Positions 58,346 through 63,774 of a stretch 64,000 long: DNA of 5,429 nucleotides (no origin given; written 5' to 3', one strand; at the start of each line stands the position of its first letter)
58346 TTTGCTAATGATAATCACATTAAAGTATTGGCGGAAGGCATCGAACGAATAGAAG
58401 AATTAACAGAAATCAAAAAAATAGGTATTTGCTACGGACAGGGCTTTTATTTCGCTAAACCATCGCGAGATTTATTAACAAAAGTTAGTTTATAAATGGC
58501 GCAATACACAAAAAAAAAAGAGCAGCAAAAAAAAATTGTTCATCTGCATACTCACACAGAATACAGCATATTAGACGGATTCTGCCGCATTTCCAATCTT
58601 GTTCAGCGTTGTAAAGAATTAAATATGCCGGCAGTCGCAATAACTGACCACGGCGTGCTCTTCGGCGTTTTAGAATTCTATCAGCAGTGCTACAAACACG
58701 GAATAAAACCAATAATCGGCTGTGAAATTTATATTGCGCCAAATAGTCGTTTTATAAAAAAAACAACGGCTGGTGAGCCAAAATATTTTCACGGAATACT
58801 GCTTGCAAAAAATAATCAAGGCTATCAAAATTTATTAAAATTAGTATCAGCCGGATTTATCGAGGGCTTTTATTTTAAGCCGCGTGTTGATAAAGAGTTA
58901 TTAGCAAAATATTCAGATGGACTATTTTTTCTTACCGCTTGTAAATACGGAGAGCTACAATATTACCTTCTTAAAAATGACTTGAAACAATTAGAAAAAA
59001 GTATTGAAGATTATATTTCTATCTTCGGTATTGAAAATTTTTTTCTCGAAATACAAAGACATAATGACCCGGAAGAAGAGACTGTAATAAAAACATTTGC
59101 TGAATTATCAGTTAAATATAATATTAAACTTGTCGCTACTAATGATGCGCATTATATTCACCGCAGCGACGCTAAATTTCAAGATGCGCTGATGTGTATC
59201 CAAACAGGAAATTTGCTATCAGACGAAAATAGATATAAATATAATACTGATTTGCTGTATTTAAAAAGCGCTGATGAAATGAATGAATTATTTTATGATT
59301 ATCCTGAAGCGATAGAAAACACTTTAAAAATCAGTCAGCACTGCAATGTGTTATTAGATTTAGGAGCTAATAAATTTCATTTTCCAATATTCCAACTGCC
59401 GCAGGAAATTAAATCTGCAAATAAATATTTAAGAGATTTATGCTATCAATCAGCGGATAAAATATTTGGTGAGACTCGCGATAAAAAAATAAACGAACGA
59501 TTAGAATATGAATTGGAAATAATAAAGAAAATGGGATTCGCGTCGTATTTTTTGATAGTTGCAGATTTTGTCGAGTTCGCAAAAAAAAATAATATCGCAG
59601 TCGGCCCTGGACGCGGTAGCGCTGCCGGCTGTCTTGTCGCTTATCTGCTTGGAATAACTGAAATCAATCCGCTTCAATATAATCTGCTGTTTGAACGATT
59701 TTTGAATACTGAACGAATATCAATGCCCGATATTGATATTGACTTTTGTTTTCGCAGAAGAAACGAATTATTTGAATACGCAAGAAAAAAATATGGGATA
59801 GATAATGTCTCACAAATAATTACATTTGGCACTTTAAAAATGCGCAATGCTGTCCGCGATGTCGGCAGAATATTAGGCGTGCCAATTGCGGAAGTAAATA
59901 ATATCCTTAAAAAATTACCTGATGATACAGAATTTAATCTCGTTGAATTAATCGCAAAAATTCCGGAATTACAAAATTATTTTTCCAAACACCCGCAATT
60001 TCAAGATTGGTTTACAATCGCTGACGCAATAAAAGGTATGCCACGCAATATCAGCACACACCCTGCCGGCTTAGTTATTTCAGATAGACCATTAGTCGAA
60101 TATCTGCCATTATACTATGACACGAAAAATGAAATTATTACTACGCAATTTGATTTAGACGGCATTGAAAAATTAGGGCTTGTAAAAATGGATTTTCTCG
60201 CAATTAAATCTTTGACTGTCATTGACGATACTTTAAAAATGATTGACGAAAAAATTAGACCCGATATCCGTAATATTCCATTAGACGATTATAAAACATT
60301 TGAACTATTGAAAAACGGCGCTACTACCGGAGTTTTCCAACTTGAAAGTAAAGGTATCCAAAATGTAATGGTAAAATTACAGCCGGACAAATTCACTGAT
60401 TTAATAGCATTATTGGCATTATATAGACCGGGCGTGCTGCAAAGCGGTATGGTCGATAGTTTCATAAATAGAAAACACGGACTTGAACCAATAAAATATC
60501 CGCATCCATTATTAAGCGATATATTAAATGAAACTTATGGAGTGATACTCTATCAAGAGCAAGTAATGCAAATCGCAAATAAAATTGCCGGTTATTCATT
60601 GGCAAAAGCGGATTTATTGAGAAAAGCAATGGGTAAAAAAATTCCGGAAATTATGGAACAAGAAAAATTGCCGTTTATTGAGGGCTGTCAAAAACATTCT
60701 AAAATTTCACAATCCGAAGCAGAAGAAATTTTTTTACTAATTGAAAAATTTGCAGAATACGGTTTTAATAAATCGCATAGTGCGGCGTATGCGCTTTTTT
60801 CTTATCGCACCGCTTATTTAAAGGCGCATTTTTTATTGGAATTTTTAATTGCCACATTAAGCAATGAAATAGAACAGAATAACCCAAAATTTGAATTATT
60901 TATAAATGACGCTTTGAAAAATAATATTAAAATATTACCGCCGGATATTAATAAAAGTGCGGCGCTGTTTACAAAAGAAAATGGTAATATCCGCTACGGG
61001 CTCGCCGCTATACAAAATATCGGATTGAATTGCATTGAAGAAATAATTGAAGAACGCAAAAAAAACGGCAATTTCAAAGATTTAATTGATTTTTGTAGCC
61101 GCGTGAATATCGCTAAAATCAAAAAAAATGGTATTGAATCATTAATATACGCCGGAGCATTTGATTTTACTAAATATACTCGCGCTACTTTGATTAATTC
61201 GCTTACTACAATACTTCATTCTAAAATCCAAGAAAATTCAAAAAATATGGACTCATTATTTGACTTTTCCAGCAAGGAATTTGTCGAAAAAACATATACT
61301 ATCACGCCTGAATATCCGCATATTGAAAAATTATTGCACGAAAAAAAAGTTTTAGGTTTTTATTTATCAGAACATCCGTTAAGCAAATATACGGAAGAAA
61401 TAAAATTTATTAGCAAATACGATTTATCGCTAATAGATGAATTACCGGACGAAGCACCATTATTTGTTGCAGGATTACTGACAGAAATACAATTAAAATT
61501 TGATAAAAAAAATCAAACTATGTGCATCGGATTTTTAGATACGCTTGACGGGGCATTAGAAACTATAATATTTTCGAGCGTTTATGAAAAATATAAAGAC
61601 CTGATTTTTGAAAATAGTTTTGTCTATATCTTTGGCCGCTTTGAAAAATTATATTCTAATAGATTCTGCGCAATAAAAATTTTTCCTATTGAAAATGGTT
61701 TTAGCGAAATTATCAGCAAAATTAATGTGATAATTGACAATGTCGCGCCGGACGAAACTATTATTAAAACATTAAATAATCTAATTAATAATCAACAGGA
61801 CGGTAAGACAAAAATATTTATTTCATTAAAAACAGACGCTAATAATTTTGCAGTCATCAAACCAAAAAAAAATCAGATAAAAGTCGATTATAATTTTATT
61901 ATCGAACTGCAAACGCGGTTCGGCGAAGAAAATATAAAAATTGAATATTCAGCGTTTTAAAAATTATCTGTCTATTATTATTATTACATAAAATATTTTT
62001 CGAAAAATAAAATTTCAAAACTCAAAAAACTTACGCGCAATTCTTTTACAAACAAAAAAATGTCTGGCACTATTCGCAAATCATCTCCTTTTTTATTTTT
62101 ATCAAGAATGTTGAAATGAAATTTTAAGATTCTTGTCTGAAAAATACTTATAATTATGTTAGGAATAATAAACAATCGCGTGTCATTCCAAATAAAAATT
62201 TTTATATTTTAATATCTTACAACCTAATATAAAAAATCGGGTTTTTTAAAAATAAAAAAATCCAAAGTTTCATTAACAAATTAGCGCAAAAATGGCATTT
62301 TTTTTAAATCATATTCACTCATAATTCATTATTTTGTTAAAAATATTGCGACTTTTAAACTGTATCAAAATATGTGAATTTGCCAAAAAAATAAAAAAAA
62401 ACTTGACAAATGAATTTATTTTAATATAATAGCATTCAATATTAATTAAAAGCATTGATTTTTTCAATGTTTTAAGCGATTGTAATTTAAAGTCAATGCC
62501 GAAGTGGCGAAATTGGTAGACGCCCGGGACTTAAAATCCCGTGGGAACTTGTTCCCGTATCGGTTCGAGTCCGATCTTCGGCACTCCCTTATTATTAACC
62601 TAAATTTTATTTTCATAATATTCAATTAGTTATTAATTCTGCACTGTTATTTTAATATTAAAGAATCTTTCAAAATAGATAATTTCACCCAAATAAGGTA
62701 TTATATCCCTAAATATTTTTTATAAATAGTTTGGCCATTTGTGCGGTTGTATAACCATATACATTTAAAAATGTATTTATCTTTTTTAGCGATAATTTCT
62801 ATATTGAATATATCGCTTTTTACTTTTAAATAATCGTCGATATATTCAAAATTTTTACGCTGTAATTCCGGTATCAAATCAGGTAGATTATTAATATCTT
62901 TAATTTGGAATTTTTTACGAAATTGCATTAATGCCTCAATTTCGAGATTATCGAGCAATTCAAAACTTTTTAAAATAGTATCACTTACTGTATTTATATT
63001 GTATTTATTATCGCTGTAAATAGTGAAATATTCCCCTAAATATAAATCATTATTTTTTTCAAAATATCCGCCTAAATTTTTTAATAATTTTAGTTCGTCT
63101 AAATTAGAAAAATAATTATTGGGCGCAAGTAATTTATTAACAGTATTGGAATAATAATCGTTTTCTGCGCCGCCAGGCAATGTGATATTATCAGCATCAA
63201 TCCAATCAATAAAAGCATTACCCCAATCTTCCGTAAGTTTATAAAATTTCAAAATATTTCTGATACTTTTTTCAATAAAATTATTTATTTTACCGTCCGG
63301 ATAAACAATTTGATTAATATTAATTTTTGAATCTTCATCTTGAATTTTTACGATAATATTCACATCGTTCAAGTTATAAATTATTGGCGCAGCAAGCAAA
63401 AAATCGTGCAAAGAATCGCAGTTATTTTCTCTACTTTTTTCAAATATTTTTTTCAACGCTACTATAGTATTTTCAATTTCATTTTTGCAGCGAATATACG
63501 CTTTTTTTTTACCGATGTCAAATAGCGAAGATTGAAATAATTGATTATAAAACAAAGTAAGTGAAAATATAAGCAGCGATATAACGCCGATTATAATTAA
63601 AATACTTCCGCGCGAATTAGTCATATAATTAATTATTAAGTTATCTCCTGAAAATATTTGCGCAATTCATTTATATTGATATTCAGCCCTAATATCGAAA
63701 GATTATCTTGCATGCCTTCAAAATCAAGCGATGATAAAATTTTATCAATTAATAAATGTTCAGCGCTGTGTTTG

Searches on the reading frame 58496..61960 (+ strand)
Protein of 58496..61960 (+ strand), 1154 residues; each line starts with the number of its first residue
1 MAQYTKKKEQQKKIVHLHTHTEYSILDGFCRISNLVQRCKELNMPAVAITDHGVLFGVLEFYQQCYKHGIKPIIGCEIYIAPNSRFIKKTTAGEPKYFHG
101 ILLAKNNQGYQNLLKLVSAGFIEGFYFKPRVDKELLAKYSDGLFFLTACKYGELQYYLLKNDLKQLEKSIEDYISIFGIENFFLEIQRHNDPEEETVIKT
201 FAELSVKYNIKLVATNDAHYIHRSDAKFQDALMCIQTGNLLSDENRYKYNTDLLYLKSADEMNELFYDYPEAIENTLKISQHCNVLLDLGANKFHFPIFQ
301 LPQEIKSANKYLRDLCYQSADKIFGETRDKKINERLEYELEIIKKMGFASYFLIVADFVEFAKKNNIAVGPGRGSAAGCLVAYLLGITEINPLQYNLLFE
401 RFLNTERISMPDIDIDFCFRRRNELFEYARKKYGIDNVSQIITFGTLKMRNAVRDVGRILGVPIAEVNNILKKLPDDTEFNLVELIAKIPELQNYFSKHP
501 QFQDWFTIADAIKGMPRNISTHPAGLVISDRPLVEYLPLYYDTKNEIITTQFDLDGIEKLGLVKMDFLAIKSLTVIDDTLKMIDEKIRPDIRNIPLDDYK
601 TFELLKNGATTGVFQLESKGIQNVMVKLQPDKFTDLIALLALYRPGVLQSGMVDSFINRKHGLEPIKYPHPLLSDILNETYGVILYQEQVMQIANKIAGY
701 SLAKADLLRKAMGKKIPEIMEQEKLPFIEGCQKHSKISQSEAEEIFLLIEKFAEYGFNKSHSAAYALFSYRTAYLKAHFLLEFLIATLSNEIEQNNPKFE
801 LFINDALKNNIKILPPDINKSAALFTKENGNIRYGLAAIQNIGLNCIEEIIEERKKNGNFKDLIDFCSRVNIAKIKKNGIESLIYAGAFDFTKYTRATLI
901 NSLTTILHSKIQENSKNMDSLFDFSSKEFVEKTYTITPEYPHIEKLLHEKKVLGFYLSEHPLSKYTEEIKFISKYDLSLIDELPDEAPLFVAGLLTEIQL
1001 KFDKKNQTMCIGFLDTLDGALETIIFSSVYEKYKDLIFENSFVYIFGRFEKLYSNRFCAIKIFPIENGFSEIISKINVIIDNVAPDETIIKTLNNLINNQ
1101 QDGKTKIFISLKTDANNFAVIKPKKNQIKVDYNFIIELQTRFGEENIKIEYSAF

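Call 26: search_protein_families(library=ncbifam, proteins=[window:58496-61960:+], max_evalue=0.00001)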
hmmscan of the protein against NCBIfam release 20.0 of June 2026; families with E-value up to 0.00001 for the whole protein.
window:58496-61960:+ (1154 aa): 13 families
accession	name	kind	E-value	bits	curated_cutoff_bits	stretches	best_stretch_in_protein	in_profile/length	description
NF005298.0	PRK06826.1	equivalog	0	1298.2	1260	1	11-1149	2-1150/1151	DNA polymerase III subunit alpha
NF004226.0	PRK05673.1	equivalog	0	1287.8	1002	1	11-1148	3-1144/1146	DNA polymerase III subunit alpha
TIGR00594.1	polc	superfamily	0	1230.9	434.35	1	15-1026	2-1022/1022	DNA polymerase III subunit alpha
NF005617.0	PRK07374.1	equivalog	9.4e-285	947.8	1653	1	14-1054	3-1068/1170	DNA polymerase III subunit alpha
NF005377.0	PRK06920.1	equivalog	9.4e-285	947.6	1806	1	13-1149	2-1106/1108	DNA polymerase III subunit alpha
NF005516.0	PRK07135.1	equivalog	3.4e-202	674.3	1084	2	213-1036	128-947/974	DNA polymerase III DnaE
NF007079.0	PRK09532.1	equivalog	6.5e-202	673.1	1525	1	14-758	3-777/876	DNA polymerase III subunit alpha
NF004225.0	PRK05672.1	subfamily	1.4e-189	632.6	939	1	13-1051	5-1017/1047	error-prone DNA polymerase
NF005582.0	PRK07279.1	equivalog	6.3e-187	623.7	1279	1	14-1051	2-949/1033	DNA polymerase III subunit alpha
NF004550.0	PRK05898.1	equivalog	9.9e-179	596.6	1182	2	212-1025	137-935/971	DNA polymerase III subunit alpha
NF001688.0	PRK00448.1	equivalog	1.5e-71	241.4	873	2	92-394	609-914/1445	PolC-type DNA polymerase III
TIGR01405.1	polC_Gram_pos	equivalog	2.8e-66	224.1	1043.45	2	95-394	378-679/1211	DNA polymerase III subunit alpha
NF005616.0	PRK07373.1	equivalog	3e-64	217.2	646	1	751-1103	32-394/449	DNA polymerase III subunit alpha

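Call 35: find_homologous_proteins(query=window:58496-61960:+, max_evalue=1e-50)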
Query window:58496-61960:+ (1154 aa): 8000 proteins with E <= 1e-50 among 8000 candidates; the best 120 are listed.
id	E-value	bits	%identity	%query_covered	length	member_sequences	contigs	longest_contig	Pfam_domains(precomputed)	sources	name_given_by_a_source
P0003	0.0e+0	2581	100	100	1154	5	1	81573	PF02811.27,PF14579.13,PF17657.7,PF07733.19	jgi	-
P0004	0.0e+0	1632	63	99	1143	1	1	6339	PF02811.27,PF14579.13,PF17657.7,PF07733.19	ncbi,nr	ncbi:DNA polymerase III subunit alpha [Candidatus Dependentiae bacterium]|nr:DNA polymerase III subu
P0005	0.0e+0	1561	62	96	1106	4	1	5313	PF02811.27,PF14579.13,PF17657.7,PF07733.19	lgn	-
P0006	0.0e+0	1485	58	98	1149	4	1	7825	PF02811.27,PF14579.13,PF17657.7,PF07733.19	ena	-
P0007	0.0e+0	1077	45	98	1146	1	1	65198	PF02811.27,PF14579.13,PF01336.32,PF17657.7,PF07733.19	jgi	-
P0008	0.0e+0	1067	44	98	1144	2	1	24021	PF02811.27,PF14579.13,PF01336.32,PF17657.7,PF07733.19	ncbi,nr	ncbi:MAG: DNA polymerase III subunit alpha [candidate division Zixibacteria bacterium]|nr:DNA polyme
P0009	0.0e+0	1063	46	95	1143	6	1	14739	PF02811.27,PF14579.13,PF01336.32,PF17657.7,PF07733.19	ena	-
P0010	0.0e+0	1063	49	90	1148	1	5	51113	PF02811.27,PF14579.13,PF01336.32,PF17657.7,PF07733.19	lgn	-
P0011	0.0e+0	1061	49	90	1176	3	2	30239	PF02811.27,PF14579.13,PF01336.32,PF17657.7,PF07733.19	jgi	-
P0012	0.0e+0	1061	48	90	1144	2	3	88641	PF02811.27,PF14579.13,PF01336.32,PF17657.7,PF07733.19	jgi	-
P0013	0.0e+0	1057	46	90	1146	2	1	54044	PF02811.27,PF14579.13,PF01336.32,PF17657.7,PF07733.19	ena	-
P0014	0.0e+0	1056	45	98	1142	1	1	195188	PF02811.27,PF14579.13,PF01336.32,PF17657.7,PF07733.19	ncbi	-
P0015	0.0e+0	1055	46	91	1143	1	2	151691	PF02811.27,PF14579.13,PF01336.32,PF17657.7,PF07733.19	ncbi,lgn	-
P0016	0.0e+0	1053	46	98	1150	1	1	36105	PF02811.27,PF14579.13,PF01336.32,PF17657.7,PF07733.19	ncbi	-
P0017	0.0e+0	1051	45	99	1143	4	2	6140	PF02811.27,PF14579.13,PF01336.32,PF17657.7,PF07733.19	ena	-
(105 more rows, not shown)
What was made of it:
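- Closest known: T9SS type A CTD cargo proteins of Bacteroidota. Different: Its DnaE is at most 63% identical to anything named and about 45% identical to many phyla (call 35).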

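Call 57: find_encoding_contigs(protein=P0003, flank=10000, max_places=3)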
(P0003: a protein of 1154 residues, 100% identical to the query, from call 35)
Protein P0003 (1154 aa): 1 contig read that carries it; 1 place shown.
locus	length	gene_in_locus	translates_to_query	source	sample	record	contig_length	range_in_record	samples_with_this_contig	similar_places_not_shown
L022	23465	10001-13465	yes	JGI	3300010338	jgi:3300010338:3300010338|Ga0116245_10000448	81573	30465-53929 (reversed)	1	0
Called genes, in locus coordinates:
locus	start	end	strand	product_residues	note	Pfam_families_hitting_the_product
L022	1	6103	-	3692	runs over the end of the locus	PF07719:TPR_2 (faint), PF12895:ANAPC3 (faint), PF13176:TPR_7 (faint), PF13181:TPR_8 (faint), PF13424:TPR_12 (faint), PF13428:TPR_14 (faint), PF13431:TPR_17 (faint), PF13432:TPR_16 (weak), +5 more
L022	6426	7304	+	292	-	PF19124:DUF5808, PF10086:YhfC (faint)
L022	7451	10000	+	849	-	PF00990:GGDEF, PF00072:Response_reg, PF00990:GGDEF, PF00563:EAL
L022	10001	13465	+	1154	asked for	PF02811:PHP, PF07733:DNA_pol3_alpha, PF17657:DNA_pol3_finger, PF14579:HHH_6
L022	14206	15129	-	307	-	PF21687:T2SSK_1st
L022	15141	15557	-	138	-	PF08897:DUF1841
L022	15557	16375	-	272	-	PF00132:Hexapep (weak), PF25084:LbH_EIF2B (weak), PF00132:Hexapep (weak), PF25087:GMPPB_C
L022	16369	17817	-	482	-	PF00989:PAS (faint), PF13426:PAS_9 (faint), PF00512:HisKA, PF02518:HATPase_c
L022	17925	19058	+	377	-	PF00383:dCMP_cyt_deam_1, PF14437:MafB19-deam, PF01872:RibD_C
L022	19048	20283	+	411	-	-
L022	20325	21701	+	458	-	PF00890:FAD_binding_2 (weak), PF01134:GIDA (weak), PF01266:DAO (faint), PF03486:HI0933_like (faint), PF07992:Pyr_redox_2, PF13738:Pyr_redox_3, PF00070:Pyr_redox, PF02852:Pyr_redox_dim, +3 more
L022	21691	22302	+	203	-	PF04011:LemA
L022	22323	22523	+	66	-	PF02597:ThiS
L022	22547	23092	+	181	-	PF00899:ThiF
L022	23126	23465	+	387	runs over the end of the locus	PF09986:DUF2225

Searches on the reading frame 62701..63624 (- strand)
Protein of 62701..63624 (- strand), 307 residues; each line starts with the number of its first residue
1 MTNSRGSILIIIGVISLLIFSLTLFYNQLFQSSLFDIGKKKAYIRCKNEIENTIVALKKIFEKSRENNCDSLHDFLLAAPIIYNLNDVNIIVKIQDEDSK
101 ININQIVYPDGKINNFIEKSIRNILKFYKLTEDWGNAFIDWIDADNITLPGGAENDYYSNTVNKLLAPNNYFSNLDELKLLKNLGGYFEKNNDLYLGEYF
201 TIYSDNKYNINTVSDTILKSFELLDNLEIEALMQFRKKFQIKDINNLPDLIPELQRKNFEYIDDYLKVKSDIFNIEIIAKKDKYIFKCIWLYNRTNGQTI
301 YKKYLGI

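Call 25: search_protein_families(library=ncbifam, proteins=[window:62701-63624:-], max_evalue=0.00001)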
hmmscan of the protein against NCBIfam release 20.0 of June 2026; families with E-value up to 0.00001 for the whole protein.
window:62701-63624:- (307 aa): 1 family
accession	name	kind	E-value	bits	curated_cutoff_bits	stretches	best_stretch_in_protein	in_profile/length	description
NF037980.1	T2SS_GspK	equivalog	8.4e-16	58.4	130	1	81-294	82-296/307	type II secretion system minor pseudopilin GspK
